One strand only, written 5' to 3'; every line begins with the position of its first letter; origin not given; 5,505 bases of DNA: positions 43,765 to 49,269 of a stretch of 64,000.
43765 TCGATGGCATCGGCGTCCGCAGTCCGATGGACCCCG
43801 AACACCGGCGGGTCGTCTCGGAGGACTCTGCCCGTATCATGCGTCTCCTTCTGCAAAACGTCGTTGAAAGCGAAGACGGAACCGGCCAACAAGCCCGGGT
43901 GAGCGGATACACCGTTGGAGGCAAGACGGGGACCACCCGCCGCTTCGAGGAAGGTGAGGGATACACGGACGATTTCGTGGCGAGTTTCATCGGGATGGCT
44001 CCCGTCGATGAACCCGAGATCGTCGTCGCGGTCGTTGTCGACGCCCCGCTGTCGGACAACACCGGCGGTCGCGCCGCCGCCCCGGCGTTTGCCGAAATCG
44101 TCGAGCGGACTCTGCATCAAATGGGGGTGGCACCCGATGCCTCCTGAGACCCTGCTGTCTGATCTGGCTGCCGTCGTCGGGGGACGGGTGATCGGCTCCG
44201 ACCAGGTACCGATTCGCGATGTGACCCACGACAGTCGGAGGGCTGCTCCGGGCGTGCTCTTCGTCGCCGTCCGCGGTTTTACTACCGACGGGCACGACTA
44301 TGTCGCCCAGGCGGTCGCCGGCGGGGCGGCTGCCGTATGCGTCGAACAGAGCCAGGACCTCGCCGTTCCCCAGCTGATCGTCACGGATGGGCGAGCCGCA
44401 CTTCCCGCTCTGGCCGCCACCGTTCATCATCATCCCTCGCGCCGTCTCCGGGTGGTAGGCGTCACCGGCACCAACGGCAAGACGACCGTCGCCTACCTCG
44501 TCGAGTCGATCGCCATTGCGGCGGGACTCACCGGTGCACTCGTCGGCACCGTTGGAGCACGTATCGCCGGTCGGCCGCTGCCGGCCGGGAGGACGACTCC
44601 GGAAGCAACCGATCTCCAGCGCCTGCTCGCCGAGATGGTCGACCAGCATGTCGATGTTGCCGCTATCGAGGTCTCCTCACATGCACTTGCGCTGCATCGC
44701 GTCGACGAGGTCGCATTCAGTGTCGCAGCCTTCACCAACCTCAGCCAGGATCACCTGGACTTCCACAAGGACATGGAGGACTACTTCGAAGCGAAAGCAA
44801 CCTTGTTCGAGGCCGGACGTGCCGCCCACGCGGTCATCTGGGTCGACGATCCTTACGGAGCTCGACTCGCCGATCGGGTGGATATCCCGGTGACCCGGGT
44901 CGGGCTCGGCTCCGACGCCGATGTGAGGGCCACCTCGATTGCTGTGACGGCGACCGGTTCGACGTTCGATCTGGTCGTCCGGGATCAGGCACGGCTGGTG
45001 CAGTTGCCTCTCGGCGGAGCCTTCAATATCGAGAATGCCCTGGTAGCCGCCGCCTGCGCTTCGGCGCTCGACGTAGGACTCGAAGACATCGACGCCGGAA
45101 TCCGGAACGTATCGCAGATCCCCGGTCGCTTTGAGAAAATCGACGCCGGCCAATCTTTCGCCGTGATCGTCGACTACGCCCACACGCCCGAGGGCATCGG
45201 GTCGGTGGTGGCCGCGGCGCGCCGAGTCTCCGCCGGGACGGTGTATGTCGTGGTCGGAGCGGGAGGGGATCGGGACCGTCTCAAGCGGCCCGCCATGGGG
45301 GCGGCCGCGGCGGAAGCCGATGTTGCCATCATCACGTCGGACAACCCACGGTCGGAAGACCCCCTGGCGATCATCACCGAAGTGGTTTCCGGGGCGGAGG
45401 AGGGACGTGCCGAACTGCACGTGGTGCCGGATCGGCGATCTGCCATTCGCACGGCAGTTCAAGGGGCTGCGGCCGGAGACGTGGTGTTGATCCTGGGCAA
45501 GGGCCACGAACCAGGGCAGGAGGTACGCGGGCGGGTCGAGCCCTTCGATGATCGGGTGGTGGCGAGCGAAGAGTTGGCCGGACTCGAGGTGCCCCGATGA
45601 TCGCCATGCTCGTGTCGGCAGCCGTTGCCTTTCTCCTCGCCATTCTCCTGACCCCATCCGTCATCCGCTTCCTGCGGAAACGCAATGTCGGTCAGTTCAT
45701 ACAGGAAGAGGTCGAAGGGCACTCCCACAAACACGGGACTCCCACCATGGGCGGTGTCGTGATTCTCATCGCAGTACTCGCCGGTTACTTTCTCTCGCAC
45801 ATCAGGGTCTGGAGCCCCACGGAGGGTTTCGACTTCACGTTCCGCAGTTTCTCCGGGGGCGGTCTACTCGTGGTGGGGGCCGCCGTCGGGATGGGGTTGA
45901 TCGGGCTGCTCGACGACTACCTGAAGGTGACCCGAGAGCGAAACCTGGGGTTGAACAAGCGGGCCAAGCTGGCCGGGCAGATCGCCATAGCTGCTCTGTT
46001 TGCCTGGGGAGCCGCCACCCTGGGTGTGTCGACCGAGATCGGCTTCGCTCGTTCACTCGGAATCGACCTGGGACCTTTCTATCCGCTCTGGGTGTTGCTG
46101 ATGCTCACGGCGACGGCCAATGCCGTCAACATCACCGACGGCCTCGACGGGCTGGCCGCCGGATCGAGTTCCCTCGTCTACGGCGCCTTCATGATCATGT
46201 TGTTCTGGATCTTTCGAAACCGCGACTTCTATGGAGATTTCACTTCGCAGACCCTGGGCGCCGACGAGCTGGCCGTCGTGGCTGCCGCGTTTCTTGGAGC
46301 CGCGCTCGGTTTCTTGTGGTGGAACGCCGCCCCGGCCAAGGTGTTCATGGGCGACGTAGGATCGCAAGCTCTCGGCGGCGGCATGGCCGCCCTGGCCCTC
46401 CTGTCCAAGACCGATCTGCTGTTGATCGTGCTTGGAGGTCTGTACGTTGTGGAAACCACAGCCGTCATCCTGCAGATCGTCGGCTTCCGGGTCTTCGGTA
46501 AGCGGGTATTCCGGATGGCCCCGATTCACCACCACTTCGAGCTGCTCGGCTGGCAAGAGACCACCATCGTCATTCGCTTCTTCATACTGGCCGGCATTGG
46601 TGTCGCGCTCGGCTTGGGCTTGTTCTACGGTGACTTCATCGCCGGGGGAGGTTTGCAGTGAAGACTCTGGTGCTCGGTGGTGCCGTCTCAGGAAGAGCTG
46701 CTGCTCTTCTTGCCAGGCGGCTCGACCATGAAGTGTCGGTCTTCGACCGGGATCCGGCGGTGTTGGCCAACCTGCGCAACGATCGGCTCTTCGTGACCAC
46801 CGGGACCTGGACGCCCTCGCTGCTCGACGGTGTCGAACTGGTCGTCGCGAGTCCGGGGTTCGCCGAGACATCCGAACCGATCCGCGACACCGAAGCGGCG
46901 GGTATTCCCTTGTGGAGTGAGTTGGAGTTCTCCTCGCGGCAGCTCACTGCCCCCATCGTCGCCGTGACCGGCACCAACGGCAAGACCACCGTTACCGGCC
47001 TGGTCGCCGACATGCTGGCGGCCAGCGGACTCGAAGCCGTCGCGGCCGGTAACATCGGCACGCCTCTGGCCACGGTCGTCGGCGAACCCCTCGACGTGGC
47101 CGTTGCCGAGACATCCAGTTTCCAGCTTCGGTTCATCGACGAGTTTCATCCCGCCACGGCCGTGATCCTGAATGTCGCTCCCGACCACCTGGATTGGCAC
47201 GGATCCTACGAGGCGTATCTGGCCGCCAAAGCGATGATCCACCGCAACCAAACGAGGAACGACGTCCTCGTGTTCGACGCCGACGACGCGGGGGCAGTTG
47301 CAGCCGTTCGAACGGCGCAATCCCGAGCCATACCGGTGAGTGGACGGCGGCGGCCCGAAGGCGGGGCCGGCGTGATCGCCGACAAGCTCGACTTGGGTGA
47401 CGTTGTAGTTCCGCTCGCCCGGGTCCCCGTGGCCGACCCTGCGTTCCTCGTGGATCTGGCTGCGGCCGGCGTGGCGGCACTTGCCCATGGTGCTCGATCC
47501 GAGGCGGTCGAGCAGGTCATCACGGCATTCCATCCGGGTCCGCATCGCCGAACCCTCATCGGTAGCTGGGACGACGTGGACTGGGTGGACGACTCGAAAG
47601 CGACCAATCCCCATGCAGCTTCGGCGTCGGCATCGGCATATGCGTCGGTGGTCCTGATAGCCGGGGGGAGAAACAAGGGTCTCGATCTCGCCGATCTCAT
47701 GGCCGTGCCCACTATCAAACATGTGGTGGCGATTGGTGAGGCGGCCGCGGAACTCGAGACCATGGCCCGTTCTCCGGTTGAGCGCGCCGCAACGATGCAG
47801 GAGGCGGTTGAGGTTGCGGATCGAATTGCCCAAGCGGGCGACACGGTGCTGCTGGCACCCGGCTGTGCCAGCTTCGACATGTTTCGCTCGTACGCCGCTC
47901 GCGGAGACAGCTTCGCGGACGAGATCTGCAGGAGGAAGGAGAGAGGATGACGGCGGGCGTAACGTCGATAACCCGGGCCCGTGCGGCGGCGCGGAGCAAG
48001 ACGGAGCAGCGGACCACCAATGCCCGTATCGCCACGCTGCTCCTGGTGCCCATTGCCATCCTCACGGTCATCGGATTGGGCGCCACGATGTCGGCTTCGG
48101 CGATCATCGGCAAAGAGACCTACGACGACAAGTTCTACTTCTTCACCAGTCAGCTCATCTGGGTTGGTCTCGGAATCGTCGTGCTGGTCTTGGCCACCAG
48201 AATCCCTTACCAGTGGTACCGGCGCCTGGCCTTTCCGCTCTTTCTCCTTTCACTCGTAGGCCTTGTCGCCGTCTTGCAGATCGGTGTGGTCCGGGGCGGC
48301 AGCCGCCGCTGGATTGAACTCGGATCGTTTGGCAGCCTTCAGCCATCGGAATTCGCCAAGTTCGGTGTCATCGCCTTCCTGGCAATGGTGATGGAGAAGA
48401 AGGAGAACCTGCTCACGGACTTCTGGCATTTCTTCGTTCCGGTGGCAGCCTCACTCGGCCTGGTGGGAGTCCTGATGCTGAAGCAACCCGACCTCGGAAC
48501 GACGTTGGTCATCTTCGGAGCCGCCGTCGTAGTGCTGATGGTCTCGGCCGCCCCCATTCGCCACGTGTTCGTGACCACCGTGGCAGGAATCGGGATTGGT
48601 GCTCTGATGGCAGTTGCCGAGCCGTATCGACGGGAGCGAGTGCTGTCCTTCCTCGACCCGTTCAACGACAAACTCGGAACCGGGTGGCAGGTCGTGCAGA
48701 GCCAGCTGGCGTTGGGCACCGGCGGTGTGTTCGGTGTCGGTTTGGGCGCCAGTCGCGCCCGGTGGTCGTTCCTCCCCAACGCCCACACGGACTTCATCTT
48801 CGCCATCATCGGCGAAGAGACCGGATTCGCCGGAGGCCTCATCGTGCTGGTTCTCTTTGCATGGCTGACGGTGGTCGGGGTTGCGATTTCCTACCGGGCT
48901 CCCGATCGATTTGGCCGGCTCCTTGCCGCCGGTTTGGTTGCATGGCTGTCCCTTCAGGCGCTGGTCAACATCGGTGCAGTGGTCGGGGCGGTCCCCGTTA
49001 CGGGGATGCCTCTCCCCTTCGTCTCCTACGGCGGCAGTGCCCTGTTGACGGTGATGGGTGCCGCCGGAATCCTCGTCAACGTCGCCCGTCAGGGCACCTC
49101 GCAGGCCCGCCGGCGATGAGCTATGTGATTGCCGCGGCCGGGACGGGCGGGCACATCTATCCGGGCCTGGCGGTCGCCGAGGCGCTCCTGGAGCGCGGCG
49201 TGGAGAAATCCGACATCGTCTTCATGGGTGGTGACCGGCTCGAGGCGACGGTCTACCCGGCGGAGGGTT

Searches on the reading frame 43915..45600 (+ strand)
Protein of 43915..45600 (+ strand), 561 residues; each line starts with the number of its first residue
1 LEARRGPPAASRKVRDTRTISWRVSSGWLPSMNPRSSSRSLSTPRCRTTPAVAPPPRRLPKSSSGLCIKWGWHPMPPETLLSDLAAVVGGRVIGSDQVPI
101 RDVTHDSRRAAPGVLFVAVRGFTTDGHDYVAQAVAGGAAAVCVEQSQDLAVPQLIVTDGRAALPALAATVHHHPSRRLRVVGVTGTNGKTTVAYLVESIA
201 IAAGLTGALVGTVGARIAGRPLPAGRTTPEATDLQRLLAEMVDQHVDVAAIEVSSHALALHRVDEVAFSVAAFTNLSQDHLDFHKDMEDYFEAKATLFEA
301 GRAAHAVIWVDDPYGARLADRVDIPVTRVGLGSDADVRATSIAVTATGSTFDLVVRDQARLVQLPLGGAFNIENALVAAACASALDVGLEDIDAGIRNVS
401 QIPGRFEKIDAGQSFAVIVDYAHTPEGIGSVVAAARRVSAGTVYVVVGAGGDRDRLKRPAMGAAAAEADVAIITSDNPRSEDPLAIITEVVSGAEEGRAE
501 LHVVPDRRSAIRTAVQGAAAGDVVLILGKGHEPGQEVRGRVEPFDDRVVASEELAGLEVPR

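Call 15: search_protein_families(library=pfam, proteins=[window:43915-45600:+], max_evalue=0.001)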
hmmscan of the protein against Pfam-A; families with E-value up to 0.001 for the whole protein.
window:43915-45600:+ (561 aa): 3 families
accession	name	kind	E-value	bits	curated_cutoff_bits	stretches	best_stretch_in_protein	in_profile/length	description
PF08245.18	Mur_ligase_M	-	5.1e-53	180.4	24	1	183-382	1-200/200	Mur ligase middle domain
PF02875.26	Mur_ligase_C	-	1.4e-28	100.7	28.4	1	404-530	1-127/127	Mur ligase, glutamate ligase domain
PF01225.30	Mur_ligase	-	1.7e-08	35.1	21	1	100-163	2-70/95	Mur ligase family, catalytic domain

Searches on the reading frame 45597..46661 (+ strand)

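Call 15: search_protein_families(library=pfam, proteins=[window:45597-46661:+], max_evalue=0.001)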
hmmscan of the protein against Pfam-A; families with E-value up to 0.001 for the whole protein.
window:45597-46661:+ (354 aa): 2 families
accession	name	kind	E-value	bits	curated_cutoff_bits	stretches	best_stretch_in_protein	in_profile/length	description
PF00953.26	Glycos_transf_4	-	3.9e-32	111.9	27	1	91-270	3-159/160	Glycosyl transferase family 4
PF10555.14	MraY_sig1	-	7.8e-06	25.5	20.1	1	45-57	1-13/13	Phospho-N-acetylmuramoyl-pentapeptide-transferase signature 1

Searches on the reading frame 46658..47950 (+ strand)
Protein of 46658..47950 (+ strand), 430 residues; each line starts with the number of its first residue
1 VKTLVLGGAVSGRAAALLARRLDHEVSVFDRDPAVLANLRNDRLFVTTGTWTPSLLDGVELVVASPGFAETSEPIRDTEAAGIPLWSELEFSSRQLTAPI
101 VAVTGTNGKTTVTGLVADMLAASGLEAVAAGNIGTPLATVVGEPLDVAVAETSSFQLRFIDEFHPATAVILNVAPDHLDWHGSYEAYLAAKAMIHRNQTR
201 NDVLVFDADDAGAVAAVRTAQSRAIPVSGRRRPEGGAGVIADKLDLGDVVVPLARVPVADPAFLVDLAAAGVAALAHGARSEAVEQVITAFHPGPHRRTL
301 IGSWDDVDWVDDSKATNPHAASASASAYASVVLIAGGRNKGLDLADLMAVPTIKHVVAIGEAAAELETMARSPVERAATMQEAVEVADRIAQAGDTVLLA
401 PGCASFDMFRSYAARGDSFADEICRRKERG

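Call 15: search_protein_families(library=pfam, proteins=[window:46658-47950:+], max_evalue=0.001)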
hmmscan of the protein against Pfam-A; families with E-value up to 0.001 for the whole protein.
window:46658-47950:+ (430 aa): 4 families
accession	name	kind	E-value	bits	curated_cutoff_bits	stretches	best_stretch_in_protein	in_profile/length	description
PF08245.18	Mur_ligase_M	-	1.1e-21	78.2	24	1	103-215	1-130/200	Mur ligase middle domain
PF02875.26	Mur_ligase_C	-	9.4e-10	39.8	28.4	1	296-401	1-125/127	Mur ligase, glutamate ligase domain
PF01262.27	AlaDh_PNT_C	-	6.3e-05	22.9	23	1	2-41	30-69/214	Alanine dehydrogenase/PNT, C-terminal domain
PF21799.2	MurD-like_N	-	6.5e-05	23.6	27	1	3-85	3-86/88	Mur ligase MurD-like, N-terminal domain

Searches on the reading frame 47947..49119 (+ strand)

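Call 15: search_protein_families(library=pfam, proteins=[window:47947-49119:+], max_evalue=0.001)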
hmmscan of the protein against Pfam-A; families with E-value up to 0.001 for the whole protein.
window:47947-49119:+ (390 aa): 1 family
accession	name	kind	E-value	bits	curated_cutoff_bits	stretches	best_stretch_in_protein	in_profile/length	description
PF01098.24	FTSW_RODA_SPOVE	-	1.9e-105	353.2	26.4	1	32-382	4-353/356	Cell cycle protein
